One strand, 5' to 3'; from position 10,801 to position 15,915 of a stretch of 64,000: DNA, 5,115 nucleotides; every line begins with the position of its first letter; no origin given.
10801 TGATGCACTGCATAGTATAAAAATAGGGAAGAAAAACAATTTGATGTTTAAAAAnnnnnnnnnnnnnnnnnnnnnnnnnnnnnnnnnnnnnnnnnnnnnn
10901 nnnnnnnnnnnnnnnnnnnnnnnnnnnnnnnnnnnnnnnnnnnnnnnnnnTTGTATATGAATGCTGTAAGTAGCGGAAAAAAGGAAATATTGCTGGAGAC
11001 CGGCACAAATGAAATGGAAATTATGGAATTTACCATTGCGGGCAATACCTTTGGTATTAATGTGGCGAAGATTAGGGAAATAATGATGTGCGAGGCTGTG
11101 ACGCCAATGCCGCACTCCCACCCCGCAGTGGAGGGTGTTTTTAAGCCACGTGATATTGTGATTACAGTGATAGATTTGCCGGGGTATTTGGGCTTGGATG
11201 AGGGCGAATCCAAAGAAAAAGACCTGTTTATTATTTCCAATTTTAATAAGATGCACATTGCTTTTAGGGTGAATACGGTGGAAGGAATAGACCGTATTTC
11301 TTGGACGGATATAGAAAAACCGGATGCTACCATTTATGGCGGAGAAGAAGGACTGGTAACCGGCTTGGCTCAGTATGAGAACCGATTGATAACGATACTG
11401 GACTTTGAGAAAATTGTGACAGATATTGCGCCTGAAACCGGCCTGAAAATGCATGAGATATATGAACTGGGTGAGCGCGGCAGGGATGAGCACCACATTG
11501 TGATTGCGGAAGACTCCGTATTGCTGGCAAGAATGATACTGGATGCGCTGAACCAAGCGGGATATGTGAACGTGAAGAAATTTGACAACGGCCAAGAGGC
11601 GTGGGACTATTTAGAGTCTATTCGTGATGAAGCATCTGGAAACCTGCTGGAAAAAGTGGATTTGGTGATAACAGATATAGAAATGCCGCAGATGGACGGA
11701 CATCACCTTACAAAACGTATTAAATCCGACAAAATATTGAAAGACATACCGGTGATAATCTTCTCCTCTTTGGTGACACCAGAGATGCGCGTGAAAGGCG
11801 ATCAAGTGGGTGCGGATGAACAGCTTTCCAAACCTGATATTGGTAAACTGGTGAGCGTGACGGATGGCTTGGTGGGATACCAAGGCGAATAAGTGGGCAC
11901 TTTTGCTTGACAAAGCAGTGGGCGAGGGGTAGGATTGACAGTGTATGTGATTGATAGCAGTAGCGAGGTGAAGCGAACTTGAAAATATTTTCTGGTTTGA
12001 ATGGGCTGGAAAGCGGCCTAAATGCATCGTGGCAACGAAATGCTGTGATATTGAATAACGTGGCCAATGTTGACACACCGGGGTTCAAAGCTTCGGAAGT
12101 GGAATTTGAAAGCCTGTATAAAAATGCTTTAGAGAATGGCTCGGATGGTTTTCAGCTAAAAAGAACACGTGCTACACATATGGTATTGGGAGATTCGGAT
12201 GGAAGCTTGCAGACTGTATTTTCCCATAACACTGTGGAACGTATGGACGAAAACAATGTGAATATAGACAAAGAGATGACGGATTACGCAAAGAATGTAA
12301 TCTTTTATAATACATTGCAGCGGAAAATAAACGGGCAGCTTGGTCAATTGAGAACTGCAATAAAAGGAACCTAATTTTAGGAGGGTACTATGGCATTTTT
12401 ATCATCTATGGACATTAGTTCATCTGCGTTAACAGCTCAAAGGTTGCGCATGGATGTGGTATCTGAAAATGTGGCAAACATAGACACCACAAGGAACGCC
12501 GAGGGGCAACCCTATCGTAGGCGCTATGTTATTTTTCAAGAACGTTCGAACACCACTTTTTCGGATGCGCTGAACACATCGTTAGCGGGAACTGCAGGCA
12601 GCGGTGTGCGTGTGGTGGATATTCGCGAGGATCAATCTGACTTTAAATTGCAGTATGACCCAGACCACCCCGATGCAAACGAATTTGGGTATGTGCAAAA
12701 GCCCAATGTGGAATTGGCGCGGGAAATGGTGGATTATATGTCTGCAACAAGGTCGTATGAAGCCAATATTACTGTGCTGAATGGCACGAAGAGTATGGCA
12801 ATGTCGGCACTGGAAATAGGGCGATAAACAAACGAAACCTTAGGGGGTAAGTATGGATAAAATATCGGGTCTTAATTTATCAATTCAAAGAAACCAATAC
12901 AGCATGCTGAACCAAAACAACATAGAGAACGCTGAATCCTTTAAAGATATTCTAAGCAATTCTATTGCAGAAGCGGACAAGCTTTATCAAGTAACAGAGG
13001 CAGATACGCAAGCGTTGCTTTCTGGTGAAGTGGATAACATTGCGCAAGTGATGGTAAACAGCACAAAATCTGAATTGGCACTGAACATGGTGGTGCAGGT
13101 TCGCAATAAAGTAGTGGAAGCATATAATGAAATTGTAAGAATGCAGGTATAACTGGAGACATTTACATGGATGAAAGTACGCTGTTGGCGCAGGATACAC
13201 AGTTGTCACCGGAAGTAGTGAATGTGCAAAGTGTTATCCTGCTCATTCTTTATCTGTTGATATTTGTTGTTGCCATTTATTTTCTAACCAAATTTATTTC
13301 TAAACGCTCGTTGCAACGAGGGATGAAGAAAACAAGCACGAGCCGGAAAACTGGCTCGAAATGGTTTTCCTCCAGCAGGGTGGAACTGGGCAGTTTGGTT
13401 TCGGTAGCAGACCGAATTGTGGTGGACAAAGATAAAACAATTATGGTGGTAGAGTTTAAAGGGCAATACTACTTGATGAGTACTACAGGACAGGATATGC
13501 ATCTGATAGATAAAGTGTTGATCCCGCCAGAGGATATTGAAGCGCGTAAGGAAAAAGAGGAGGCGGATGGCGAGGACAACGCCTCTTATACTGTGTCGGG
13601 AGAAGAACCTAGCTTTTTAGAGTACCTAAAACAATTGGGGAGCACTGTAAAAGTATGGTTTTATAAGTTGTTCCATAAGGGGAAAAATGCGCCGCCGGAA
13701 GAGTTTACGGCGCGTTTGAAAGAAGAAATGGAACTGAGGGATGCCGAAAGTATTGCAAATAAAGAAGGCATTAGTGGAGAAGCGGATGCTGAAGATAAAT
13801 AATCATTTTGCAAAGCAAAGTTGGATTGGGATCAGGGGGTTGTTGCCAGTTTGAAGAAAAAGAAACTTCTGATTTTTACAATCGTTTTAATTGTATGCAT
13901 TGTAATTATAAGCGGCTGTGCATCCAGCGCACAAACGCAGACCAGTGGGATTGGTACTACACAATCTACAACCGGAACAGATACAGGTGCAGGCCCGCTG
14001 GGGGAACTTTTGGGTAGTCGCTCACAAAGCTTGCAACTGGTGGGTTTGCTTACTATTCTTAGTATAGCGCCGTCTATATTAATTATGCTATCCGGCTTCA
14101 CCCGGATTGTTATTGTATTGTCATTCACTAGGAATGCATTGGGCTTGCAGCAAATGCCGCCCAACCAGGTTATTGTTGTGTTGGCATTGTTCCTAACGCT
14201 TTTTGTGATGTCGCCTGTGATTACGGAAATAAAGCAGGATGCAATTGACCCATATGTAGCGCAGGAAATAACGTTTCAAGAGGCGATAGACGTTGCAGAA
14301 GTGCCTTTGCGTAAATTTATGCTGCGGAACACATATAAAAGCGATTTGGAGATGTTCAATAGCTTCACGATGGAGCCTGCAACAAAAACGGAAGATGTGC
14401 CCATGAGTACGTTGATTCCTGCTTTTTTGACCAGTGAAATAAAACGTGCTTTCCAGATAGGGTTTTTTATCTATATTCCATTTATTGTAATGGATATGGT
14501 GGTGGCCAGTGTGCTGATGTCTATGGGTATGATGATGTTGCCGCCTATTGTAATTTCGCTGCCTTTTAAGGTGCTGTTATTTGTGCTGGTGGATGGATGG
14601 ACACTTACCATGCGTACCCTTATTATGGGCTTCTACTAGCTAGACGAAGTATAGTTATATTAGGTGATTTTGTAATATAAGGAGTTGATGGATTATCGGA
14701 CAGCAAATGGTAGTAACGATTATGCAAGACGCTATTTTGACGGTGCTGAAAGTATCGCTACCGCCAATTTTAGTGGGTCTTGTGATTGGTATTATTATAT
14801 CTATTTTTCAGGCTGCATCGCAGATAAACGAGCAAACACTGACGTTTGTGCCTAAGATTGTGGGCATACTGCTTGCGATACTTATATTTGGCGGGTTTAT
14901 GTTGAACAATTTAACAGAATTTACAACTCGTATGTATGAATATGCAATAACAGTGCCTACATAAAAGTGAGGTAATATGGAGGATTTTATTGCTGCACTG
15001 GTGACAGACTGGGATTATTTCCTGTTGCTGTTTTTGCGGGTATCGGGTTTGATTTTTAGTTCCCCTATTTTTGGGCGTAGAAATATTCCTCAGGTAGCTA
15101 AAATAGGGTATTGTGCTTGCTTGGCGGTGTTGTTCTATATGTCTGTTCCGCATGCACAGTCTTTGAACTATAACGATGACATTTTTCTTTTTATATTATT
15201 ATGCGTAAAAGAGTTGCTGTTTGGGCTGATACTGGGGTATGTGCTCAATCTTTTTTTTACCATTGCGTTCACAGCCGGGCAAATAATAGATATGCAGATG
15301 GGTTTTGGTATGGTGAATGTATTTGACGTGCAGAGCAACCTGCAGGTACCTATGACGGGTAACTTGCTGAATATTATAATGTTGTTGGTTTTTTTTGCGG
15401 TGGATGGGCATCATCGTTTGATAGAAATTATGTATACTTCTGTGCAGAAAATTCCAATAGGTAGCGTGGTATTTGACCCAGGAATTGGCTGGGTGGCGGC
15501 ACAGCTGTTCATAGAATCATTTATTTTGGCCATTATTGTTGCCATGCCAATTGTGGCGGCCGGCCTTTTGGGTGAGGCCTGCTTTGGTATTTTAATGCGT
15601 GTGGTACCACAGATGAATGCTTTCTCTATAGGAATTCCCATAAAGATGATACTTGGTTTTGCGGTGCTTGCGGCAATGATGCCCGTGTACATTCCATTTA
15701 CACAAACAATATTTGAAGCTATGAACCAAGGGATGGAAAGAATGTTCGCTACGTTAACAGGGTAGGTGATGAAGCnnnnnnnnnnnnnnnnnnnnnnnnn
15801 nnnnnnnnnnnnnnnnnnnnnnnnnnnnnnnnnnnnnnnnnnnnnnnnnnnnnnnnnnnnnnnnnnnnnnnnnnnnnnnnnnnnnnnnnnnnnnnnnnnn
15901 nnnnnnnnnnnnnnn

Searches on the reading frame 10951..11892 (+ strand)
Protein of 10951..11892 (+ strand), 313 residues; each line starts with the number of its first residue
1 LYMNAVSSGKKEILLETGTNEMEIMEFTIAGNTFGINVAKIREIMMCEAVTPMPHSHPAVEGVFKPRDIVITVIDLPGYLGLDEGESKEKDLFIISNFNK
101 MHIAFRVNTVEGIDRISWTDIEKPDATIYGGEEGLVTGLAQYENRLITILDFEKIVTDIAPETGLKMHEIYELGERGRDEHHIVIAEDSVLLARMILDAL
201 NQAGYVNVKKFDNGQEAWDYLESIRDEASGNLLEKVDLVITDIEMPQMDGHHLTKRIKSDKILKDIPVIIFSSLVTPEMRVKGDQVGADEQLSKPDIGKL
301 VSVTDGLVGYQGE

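Call 10: search_protein_families(library=pfam, proteins=[window:10951-11892:+], max_evalue=0.001)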
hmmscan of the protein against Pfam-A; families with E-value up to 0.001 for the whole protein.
window:10951-11892:+ (313 aa): 2 families
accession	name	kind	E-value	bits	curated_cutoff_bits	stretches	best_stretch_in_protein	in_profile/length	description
PF01584.24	CheW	-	7.8e-31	107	23.5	1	24-158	2-136/138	CheW-like domain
PF00072.30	Response_reg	-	9.2e-21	74.5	30.2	1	183-301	1-107/111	Response regulator receiver domain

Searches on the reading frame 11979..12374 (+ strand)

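Call 10: search_protein_families(library=pfam, proteins=[window:11979-12374:+], max_evalue=0.001)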
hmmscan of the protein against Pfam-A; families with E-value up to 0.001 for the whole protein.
window:11979-12374:+ (131 aa): 1 family
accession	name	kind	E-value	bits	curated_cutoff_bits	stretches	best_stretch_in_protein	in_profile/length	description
PF00460.25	Flg_bb_rod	-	4.3e-07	30.2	20.7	1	10-37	4-31/31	Flagella basal body rod protein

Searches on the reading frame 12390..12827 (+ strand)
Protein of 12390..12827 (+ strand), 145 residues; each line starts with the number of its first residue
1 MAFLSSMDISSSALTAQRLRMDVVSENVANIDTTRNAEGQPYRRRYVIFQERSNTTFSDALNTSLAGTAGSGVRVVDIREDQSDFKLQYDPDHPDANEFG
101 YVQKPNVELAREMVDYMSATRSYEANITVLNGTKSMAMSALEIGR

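Call 11: search_protein_families(library=pfam, proteins=[window:12390-12827:+], max_evalue=0.001)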
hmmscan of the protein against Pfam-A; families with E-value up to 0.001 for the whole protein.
window:12390-12827:+ (145 aa): 2 families
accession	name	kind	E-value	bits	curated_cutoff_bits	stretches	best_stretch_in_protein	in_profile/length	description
PF06429.18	Flg_bbr_C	-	8.4e-10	38.5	23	1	100-142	3-45/46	Flagellar basal body rod FlgEFG protein C-terminal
PF00460.25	Flg_bb_rod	-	1.4e-08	34.9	20.7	1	7-35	1-29/31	Flagella basal body rod protein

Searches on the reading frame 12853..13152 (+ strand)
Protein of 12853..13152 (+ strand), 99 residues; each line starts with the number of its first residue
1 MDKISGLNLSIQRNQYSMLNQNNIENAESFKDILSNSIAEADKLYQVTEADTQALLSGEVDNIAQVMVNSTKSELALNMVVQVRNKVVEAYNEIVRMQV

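Call 11: search_protein_families(library=pfam, proteins=[window:12853-13152:+], max_evalue=0.001)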
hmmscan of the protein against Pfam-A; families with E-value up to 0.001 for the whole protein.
window:12853-13152:+ (99 aa): 1 family
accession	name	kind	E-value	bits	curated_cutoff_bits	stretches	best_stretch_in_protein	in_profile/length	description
PF02049.23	FliE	-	2.8e-23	82.3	22.4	1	18-99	8-89/89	Flagellar hook-basal body complex protein FliE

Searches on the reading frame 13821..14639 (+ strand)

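Call 11: search_protein_families(library=pfam, proteins=[window:13821-14639:+], max_evalue=0.001)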
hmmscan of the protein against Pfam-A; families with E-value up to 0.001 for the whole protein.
window:13821-14639:+ (272 aa): 1 family
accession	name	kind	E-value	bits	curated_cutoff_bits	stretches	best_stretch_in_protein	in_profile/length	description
PF00813.25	FliP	-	1.6e-79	266.7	26.9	1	76-267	1-191/191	FliP family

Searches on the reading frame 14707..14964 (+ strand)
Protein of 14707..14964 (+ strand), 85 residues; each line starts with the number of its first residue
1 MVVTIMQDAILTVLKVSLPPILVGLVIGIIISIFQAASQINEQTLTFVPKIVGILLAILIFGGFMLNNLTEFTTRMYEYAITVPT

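Call 11: search_protein_families(library=pfam, proteins=[window:14707-14964:+], max_evalue=0.001)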
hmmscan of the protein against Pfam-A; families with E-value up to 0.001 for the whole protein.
window:14707-14964:+ (85 aa): 1 family
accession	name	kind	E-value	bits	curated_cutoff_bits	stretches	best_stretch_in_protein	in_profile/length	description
PF01313.24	Bac_export_3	-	6.8e-29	100.1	25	1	1-73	1-73/74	Bacterial export proteins, family 3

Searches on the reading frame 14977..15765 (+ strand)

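Call 11: search_protein_families(library=pfam, proteins=[window:14977-15765:+], max_evalue=0.001)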
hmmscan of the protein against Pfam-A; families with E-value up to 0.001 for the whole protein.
window:14977-15765:+ (262 aa): 1 family
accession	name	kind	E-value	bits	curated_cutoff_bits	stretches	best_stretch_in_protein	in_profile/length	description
PF01311.25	Bac_export_1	-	4.6e-65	219.9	27.8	1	15-248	4-229/230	Bacterial export proteins, family 1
